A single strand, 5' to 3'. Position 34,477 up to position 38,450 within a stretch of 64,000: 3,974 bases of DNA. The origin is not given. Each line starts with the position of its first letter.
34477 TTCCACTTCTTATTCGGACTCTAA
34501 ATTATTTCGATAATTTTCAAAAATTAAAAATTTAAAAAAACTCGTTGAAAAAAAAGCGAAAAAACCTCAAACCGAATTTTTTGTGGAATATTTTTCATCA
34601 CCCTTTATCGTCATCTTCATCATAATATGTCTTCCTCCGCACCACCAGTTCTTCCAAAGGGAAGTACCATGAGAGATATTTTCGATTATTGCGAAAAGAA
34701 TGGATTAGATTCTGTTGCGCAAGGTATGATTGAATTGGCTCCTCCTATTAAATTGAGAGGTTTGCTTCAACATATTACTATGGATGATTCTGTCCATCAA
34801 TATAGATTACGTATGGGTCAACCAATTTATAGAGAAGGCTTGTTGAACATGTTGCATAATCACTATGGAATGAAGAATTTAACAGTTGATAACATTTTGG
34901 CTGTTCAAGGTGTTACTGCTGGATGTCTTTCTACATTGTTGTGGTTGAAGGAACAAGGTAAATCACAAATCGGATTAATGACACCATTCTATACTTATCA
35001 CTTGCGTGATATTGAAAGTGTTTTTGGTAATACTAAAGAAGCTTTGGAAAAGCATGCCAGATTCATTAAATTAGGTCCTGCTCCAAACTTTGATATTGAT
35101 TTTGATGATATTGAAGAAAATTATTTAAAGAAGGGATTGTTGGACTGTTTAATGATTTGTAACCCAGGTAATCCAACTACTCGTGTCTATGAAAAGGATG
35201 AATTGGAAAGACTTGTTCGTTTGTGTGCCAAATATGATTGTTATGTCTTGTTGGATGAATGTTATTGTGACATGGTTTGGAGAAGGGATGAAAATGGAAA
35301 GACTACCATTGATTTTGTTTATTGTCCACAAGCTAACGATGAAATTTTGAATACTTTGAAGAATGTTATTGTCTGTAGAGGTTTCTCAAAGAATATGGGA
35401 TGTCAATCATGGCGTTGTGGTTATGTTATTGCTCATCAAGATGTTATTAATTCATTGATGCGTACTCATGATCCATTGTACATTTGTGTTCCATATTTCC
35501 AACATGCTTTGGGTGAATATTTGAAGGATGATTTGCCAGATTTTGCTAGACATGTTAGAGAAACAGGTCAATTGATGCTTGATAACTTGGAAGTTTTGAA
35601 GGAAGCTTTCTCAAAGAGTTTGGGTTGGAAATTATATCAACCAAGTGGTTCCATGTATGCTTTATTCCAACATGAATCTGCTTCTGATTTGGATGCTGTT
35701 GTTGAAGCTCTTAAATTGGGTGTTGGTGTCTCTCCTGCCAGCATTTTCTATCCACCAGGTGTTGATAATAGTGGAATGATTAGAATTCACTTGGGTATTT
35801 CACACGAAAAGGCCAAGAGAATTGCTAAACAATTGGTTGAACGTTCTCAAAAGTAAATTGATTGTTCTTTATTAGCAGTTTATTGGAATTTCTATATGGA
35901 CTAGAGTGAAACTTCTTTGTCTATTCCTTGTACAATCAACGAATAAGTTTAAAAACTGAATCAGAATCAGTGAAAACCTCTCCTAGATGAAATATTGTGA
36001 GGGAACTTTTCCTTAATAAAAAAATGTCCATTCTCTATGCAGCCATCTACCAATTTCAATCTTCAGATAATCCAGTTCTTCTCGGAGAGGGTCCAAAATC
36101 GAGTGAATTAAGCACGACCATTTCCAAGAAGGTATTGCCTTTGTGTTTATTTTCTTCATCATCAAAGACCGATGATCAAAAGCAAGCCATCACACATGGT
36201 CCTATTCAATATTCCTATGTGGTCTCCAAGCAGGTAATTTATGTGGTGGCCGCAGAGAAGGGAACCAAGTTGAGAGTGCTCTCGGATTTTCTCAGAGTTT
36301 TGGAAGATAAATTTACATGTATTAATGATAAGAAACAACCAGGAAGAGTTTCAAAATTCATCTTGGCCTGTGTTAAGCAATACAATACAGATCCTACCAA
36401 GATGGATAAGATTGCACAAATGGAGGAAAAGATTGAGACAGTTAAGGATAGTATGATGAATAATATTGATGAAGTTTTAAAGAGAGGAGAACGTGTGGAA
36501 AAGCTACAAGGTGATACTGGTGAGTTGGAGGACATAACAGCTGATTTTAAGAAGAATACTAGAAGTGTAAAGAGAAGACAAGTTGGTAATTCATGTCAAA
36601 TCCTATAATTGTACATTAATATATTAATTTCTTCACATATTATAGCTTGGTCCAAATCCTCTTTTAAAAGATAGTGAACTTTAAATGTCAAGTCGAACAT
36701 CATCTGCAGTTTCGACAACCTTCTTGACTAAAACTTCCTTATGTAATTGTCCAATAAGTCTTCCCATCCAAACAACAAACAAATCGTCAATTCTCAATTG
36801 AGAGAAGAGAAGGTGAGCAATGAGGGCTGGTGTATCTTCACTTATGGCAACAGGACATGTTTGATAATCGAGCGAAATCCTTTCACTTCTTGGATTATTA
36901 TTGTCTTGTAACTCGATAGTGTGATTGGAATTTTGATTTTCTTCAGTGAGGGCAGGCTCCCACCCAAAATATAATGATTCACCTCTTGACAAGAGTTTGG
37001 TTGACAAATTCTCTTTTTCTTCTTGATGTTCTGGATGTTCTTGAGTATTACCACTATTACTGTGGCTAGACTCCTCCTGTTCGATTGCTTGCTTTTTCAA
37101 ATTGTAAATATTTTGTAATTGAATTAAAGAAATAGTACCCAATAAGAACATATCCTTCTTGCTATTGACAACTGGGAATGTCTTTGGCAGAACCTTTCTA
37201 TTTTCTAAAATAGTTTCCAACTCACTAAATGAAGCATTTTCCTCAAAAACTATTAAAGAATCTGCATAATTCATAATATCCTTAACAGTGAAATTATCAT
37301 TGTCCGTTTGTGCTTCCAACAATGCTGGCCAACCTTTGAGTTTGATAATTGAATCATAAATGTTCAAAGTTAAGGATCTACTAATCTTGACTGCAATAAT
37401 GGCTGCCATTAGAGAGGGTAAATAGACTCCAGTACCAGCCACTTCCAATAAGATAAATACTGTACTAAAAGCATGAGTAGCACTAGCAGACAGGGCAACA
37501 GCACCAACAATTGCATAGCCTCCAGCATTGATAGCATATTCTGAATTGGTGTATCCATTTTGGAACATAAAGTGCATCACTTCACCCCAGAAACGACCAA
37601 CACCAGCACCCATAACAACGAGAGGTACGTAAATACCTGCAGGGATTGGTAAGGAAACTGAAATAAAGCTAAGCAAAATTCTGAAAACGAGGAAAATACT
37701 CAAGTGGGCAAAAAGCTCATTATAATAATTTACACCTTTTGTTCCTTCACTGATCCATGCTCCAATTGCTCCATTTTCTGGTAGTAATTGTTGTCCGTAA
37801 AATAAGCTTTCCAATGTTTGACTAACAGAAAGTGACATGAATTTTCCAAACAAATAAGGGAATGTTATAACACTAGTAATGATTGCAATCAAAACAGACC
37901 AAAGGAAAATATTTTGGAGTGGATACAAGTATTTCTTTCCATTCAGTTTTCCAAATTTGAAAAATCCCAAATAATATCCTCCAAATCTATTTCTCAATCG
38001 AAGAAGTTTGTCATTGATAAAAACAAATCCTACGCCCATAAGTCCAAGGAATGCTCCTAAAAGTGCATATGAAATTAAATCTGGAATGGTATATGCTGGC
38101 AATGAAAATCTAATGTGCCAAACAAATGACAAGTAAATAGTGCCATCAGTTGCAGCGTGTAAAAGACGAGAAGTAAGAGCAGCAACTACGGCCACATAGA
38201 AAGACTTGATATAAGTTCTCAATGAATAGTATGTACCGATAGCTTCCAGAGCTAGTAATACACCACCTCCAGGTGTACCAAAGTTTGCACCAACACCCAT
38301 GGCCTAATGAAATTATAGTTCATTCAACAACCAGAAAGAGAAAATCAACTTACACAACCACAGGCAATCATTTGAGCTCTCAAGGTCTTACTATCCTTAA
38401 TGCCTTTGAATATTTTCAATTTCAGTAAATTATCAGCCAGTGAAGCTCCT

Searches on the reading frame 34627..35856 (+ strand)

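Call 36: search_protein_families(library=pfam, proteins=[window:34627-35856:+], max_evalue=0.001)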
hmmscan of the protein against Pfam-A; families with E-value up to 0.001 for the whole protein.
window:34627-35856:+ (409 aa): 1 family
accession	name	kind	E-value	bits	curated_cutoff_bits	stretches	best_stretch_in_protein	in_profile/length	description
PF00155.27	Aminotran_1_2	-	1.2e-38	133.7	19.7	1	47-402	26-360/361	Aminotransferase class I and II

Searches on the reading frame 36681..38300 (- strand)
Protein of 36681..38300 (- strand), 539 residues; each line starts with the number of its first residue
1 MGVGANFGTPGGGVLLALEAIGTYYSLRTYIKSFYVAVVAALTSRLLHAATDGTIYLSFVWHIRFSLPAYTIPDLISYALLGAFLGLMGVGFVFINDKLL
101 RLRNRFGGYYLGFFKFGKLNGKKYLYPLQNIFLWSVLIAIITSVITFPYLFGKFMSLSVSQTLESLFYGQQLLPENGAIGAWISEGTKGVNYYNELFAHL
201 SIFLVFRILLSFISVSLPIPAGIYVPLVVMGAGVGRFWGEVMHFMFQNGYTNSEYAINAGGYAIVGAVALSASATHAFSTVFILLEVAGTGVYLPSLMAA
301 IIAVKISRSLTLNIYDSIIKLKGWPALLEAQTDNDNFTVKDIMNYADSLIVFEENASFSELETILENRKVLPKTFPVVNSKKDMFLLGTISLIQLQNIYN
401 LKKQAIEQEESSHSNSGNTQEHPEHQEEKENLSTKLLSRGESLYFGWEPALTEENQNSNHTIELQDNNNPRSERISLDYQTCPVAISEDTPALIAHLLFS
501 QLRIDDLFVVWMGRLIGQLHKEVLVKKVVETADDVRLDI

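Call 36: search_protein_families(library=pfam, proteins=[window:36681-38300:-], max_evalue=0.001)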
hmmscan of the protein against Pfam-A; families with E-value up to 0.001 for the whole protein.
window:36681-38300:- (539 aa): 1 family
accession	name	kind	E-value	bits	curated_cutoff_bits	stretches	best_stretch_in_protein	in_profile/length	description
PF00654.25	Voltage_CLC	-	9.7e-34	117.5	24.8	1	2-307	98-345/346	Voltage gated chloride channel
